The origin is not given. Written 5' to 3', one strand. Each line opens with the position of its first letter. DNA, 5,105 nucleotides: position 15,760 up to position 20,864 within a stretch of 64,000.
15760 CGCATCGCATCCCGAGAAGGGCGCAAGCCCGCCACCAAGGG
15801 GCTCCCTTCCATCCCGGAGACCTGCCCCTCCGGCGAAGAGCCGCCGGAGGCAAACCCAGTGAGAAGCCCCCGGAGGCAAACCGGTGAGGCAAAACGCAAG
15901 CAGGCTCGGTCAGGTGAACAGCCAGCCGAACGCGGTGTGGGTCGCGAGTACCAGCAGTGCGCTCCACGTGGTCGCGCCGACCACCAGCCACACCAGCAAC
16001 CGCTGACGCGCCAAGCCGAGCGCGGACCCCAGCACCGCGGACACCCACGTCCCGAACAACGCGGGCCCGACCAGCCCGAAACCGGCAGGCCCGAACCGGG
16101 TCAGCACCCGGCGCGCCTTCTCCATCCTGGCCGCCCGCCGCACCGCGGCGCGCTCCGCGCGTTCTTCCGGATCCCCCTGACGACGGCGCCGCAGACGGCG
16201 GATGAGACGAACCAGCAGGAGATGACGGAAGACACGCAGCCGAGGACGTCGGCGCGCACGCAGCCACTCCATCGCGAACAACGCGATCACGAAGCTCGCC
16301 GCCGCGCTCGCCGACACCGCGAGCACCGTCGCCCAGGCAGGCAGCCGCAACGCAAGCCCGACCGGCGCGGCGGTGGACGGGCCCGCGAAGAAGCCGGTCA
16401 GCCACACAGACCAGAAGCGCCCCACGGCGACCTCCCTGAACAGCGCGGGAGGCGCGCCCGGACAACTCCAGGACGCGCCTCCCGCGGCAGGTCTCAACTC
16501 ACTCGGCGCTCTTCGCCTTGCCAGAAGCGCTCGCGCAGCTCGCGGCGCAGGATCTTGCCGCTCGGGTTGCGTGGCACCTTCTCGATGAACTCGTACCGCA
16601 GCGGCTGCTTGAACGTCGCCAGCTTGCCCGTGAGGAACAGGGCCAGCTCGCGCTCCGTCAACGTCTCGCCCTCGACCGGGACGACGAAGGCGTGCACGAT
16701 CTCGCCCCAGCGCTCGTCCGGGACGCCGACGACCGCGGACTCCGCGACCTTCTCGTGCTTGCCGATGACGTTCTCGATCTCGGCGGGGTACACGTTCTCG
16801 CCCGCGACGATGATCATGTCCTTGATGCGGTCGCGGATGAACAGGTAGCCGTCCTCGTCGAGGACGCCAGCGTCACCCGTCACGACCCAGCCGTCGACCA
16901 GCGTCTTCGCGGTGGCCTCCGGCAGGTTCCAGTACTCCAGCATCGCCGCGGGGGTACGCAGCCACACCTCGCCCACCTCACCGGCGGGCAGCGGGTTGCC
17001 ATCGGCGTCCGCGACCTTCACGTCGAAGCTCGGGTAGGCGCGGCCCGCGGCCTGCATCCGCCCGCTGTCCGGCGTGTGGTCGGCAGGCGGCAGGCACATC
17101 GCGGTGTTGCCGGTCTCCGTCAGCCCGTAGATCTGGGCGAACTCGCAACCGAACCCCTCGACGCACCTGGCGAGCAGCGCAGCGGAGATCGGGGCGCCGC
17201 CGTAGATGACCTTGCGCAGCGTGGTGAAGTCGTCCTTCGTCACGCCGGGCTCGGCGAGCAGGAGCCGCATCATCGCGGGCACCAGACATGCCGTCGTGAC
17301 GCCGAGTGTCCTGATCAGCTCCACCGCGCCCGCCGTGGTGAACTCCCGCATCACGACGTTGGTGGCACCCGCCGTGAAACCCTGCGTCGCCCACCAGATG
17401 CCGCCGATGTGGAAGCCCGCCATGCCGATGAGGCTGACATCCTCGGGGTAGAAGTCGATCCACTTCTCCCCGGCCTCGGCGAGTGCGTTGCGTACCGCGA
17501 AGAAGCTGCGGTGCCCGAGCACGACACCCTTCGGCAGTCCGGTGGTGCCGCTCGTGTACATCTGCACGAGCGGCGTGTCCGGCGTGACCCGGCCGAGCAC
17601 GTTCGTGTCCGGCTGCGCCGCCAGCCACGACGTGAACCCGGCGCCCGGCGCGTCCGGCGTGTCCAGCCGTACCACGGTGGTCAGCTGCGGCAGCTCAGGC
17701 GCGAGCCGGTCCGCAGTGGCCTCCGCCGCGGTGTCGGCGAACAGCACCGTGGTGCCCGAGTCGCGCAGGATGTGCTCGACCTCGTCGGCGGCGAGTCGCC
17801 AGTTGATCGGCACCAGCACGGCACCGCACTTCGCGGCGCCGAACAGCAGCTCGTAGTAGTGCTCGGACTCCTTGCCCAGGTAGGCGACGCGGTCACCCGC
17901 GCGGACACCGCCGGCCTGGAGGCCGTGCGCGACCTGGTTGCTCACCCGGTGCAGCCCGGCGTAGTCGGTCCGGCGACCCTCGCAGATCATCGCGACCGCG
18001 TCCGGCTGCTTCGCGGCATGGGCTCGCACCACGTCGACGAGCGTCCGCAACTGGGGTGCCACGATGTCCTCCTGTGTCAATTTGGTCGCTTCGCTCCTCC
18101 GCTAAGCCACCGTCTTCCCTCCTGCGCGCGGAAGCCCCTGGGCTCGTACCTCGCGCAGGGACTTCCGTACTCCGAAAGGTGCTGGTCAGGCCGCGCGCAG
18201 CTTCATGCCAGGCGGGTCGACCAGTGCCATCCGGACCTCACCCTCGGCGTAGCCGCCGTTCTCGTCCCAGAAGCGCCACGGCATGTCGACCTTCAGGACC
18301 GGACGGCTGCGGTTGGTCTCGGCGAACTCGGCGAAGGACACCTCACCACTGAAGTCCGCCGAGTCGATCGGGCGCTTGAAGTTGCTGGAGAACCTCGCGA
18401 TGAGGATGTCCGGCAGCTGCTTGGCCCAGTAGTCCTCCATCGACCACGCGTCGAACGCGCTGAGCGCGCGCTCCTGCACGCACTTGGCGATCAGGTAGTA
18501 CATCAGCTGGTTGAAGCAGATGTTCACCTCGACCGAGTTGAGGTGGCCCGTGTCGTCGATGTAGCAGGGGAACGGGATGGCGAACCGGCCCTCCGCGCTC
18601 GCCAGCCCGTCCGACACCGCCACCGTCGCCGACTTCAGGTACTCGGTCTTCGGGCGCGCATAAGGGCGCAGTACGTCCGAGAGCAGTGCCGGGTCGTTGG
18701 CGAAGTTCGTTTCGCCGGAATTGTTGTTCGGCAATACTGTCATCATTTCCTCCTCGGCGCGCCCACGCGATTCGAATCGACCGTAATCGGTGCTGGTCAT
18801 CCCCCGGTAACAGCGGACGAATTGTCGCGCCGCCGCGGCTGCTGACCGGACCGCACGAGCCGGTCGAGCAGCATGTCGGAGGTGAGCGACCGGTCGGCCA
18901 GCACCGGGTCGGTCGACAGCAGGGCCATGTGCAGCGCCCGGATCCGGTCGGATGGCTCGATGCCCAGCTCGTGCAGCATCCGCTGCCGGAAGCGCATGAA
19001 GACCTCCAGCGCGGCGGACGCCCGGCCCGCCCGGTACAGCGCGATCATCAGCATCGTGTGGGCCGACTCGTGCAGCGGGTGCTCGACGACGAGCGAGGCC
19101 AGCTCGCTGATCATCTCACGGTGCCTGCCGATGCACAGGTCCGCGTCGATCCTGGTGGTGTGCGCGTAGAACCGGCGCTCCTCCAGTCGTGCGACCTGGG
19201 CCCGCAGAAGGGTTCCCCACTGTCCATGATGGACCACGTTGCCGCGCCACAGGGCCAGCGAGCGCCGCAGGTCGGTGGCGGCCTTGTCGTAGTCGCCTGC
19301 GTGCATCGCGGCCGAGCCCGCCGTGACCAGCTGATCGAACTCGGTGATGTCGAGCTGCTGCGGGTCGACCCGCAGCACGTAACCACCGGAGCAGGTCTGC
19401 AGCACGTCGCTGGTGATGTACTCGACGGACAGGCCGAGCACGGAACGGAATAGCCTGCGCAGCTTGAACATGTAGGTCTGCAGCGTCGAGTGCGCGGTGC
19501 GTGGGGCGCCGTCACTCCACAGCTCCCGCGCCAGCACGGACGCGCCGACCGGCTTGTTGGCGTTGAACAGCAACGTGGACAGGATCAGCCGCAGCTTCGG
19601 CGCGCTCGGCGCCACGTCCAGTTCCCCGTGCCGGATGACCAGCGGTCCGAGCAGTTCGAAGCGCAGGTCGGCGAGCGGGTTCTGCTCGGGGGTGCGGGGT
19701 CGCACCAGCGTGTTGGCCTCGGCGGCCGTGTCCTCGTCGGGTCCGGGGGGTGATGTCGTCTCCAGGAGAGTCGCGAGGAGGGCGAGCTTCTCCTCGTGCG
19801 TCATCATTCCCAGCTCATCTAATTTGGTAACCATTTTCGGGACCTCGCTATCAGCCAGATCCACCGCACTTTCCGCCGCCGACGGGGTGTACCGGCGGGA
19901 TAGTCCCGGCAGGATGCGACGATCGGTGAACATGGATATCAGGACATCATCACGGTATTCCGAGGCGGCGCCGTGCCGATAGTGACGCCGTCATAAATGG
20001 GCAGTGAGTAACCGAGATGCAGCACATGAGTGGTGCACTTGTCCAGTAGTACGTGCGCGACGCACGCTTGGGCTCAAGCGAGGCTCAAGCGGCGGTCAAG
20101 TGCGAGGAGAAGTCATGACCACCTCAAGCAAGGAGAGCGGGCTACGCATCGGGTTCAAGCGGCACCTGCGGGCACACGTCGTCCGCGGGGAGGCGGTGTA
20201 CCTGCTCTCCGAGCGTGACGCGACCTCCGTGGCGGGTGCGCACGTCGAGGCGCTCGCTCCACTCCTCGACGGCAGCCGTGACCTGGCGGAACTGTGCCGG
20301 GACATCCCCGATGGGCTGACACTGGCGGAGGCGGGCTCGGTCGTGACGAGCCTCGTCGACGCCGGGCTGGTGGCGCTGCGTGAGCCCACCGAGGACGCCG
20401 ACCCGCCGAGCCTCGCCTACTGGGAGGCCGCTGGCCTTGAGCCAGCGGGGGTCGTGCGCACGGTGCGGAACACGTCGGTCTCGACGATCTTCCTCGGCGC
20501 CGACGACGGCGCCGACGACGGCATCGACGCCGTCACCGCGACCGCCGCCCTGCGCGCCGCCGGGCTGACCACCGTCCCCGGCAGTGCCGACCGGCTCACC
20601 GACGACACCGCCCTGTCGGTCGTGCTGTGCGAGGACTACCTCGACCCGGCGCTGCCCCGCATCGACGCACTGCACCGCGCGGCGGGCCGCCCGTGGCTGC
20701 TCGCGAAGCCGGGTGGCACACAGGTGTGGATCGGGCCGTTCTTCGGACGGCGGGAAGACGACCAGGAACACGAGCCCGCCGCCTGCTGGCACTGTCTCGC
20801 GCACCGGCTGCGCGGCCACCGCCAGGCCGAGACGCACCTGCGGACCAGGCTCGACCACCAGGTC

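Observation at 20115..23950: RiPP-type azole machinery (fused E1-YcaO + SagB dehydrogenase) with no precursor gene, embedded in a PKS/NRPS/isonitrile cluster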

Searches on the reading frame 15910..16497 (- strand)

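Call 33: search_protein_families(library=pfam, proteins=[window:15910-16497:-], max_evalue=0.001)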
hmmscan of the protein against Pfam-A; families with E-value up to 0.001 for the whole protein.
window:15910-16497:- (195 aa): 1 family
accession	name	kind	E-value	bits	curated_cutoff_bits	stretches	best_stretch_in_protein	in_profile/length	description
PF06695.16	Sm_multidrug_ex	-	0.0004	21.4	30.7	0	43-179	5-119/121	Putative small multi-drug export protein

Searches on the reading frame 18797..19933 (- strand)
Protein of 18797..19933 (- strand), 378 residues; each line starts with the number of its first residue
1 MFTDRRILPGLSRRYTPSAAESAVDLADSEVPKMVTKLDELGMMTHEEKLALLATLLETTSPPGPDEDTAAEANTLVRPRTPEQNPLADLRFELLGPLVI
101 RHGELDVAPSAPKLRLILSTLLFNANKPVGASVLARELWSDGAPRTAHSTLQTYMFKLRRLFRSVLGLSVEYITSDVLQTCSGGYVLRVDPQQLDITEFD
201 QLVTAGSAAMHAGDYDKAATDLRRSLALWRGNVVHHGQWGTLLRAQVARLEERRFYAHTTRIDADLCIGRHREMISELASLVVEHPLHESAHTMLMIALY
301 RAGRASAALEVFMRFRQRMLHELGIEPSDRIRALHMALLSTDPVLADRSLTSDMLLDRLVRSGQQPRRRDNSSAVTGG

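Call 5: search_protein_families(library=pfam, proteins=[window:18797-19933:-], max_evalue=0.001)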
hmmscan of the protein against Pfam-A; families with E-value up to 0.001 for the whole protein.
window:18797-19933:- (378 aa): 3 families
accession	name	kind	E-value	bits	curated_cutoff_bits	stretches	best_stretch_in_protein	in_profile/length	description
PF03704.23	BTAD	-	1.3e-40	139.5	22.1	1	194-339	1-146/146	Bacterial transcriptional activator domain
PF13428.12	TPR_14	-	2.6e-05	24.9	23.5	0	202-233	4-35/44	Tetratricopeptide repeat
PF00486.34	Trans_reg_C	-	0.00035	21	26.2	0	112-164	8-59/77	Transcriptional regulatory protein, C terminal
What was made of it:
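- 18797..19933 (-): SARP2 regulator, divergent from the YcaO gene. PF03704 BTAD, E 1e-40 (call 5).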

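Call 58: search_protein_families(library=ncbifam, proteins=[window:18797-19933:-], max_evalue=0.01)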
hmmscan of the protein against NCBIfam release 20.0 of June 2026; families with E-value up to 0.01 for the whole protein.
window:18797-19933:- (378 aa): 2 families
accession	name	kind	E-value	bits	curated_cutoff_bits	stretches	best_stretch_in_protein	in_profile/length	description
NF053617.1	SARPRegAfsRStmc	equivalog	6.2e-50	170.1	1430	1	76-366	14-292/986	SARP-family global regulator AfsR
NF041231.1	BagI_FevR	exception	2e-36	125.9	500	1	115-361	16-254/315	AfsR/SARP family transcriptional regulator BagI/FevR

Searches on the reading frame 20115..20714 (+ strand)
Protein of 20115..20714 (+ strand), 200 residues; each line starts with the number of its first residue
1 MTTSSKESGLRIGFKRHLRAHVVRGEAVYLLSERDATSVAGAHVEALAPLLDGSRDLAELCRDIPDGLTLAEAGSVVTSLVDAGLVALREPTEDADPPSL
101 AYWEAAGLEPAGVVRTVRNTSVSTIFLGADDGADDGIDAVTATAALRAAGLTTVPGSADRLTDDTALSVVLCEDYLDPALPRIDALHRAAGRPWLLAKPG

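Call 70: search_protein_families(library=pfam, proteins=[window:20115-20714:+], max_evalue=1)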
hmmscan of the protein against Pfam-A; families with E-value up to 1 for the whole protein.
window:20115-20714:+ (200 aa): 2 families
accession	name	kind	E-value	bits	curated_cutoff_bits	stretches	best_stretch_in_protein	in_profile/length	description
PF21084.3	DUF4423_like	-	0.00086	20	24.1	1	15-63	3-51/76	Winged Helix-turn-helix domain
PF21782.3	PKMT_2nd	-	0.047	14.5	27.8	0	43-64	33-54/98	PKMT, C-terminal winged helix domain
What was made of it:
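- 20115..22451 (+): Fused RRE/E1-like-YcaO cyclodehydratase (778 aa). The N-terminal winged-helix match PF21084 is sub-threshold (20 bits, cut-off 24; call 70).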
